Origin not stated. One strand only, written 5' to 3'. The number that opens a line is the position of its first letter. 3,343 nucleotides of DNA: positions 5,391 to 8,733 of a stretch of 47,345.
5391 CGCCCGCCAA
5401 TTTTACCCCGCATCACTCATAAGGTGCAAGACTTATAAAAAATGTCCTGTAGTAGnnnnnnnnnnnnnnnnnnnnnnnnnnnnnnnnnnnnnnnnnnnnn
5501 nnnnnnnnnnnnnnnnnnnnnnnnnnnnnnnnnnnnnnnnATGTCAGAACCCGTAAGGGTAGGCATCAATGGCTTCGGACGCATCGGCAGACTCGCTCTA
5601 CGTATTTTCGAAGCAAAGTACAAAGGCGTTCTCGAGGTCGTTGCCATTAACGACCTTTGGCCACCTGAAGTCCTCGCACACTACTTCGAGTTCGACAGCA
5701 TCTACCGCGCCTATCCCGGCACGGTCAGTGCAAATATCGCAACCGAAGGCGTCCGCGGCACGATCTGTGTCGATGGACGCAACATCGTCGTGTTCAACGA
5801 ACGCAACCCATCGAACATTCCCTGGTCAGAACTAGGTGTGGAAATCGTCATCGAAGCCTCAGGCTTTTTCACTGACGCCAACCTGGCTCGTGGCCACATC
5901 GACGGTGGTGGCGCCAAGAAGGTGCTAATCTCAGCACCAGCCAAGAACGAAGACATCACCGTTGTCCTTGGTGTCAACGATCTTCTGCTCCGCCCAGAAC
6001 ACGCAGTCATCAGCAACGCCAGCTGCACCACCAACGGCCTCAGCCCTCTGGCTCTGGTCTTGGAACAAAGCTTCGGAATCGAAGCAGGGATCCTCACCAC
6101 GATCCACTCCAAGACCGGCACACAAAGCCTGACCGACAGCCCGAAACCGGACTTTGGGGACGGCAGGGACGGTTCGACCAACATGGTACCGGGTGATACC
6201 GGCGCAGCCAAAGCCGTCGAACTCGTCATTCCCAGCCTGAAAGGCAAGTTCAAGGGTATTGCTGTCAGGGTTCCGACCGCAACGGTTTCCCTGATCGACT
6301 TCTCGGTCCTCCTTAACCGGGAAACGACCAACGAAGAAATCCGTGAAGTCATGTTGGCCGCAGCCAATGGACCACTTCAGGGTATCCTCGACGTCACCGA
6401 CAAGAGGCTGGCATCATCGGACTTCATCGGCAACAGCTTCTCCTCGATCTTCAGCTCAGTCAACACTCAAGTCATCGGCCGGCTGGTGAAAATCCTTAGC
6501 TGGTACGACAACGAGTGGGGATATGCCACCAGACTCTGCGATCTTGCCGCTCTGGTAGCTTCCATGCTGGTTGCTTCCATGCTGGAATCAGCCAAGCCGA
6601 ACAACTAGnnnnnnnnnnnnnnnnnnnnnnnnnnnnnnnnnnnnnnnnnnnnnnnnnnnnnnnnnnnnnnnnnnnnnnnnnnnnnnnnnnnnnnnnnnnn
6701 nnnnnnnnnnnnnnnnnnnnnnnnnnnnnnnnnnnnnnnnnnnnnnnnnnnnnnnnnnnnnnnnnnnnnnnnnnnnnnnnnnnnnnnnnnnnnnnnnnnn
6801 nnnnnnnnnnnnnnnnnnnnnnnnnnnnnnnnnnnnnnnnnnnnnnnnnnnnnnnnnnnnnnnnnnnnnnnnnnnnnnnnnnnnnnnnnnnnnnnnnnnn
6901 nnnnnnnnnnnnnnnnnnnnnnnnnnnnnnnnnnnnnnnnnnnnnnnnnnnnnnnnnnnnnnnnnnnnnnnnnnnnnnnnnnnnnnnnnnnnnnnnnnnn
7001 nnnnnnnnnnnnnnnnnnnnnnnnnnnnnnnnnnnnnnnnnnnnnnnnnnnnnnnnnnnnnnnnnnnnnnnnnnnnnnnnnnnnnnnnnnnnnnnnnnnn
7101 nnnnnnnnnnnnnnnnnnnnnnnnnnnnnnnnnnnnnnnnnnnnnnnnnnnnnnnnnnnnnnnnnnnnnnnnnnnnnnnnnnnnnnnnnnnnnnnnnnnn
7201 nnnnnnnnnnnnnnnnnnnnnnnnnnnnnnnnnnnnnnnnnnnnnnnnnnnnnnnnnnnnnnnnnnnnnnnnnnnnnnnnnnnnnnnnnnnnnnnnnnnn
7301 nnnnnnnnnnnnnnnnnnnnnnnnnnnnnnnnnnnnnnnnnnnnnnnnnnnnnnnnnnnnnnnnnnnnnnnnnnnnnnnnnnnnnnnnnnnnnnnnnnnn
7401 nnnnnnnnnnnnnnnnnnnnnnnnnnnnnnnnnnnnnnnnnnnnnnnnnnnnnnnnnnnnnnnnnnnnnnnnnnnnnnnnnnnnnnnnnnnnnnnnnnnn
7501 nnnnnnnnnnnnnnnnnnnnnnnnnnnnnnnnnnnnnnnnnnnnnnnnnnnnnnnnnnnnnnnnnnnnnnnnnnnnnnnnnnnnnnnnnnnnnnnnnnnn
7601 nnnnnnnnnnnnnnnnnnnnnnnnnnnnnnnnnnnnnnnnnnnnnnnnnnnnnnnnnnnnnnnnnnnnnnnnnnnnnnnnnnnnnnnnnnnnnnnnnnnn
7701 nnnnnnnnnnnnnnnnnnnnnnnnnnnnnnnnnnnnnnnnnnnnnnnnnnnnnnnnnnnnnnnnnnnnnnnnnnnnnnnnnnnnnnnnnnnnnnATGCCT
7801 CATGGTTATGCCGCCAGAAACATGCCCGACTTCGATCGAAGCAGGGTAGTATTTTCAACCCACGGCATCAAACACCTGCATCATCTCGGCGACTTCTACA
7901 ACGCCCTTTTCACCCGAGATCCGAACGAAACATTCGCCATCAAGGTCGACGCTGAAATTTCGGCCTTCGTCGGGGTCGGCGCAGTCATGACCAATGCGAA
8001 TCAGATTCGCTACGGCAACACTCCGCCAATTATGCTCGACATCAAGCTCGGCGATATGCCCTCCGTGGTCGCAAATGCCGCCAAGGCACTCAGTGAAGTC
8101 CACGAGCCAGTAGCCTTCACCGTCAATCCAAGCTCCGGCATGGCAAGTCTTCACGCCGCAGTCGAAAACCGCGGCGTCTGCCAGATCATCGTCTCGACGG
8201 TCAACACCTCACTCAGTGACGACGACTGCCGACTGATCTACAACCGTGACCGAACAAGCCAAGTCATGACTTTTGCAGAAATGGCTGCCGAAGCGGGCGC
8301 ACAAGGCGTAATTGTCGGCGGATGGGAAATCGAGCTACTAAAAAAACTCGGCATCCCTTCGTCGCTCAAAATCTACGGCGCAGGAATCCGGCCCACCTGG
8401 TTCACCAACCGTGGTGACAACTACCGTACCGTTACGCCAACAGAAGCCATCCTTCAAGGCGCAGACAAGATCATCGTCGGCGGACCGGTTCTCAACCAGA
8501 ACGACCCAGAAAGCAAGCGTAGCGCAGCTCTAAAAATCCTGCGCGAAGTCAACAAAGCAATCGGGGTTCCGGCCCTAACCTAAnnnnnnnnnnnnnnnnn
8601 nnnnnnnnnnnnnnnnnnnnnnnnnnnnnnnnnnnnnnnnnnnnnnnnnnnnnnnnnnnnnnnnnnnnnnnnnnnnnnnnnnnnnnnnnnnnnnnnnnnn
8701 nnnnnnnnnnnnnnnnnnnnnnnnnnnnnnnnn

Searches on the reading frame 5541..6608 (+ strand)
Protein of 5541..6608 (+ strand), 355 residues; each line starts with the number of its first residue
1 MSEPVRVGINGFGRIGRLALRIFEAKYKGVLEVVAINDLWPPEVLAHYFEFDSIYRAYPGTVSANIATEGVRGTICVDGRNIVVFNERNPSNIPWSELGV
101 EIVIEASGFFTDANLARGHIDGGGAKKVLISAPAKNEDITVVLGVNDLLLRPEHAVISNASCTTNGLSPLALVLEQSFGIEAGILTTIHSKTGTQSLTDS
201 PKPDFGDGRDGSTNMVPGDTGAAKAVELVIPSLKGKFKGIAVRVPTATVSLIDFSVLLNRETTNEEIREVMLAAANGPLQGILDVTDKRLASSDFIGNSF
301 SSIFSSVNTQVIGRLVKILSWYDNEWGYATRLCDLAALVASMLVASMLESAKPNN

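Call 7: search_protein_families(library=phrogs, proteins=[window:5541-6608:+], max_evalue=0.1)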
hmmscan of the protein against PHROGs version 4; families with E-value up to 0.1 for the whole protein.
window:5541-6608:+ (355 aa): 1 family
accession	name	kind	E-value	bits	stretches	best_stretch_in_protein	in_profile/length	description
phrog_21942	-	unknown function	1.8e-99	334.1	1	5-341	2-341/344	-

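Call 8: search_protein_families(library=pfam, proteins=[window:5541-6608:+], max_evalue=0.01)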
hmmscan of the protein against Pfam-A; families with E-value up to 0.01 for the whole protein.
window:5541-6608:+ (355 aa): 2 families
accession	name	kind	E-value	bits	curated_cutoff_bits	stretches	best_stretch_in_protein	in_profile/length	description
PF02800.25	Gp_dh_C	-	1.4e-49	168.2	24.4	1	167-322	1-158/158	Glyceraldehyde 3-phosphate dehydrogenase, C-terminal domain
PF00044.30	Gp_dh_N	-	5.7e-30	104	31.7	1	5-112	1-100/101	Glyceraldehyde 3-phosphate dehydrogenase, NAD binding domain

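Call 9: search_protein_families(library=padloc, proteins=[window:5541-6608:+], max_evalue=0.1)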
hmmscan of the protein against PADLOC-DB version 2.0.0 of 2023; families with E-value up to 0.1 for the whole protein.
window:5541-6608:+ (355 aa): 0 families

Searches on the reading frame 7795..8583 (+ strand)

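Call 7: search_protein_families(library=phrogs, proteins=[window:7795-8583:+], max_evalue=0.1)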
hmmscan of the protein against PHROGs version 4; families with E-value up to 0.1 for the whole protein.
window:7795-8583:+ (262 aa): 0 families

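Call 8: search_protein_families(library=pfam, proteins=[window:7795-8583:+], max_evalue=0.01)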
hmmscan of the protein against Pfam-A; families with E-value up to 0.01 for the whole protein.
window:7795-8583:+ (262 aa): 1 family
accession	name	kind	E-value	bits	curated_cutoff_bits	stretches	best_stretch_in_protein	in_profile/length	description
PF00215.30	OMPdecase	-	1.9e-17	64.4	27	1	45-241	25-217/221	Orotidine 5'-phosphate decarboxylase / HUMPS family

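Call 9: search_protein_families(library=padloc, proteins=[window:7795-8583:+], max_evalue=0.1)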
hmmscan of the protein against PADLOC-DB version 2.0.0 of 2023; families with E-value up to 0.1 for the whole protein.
window:7795-8583:+ (262 aa): 0 families
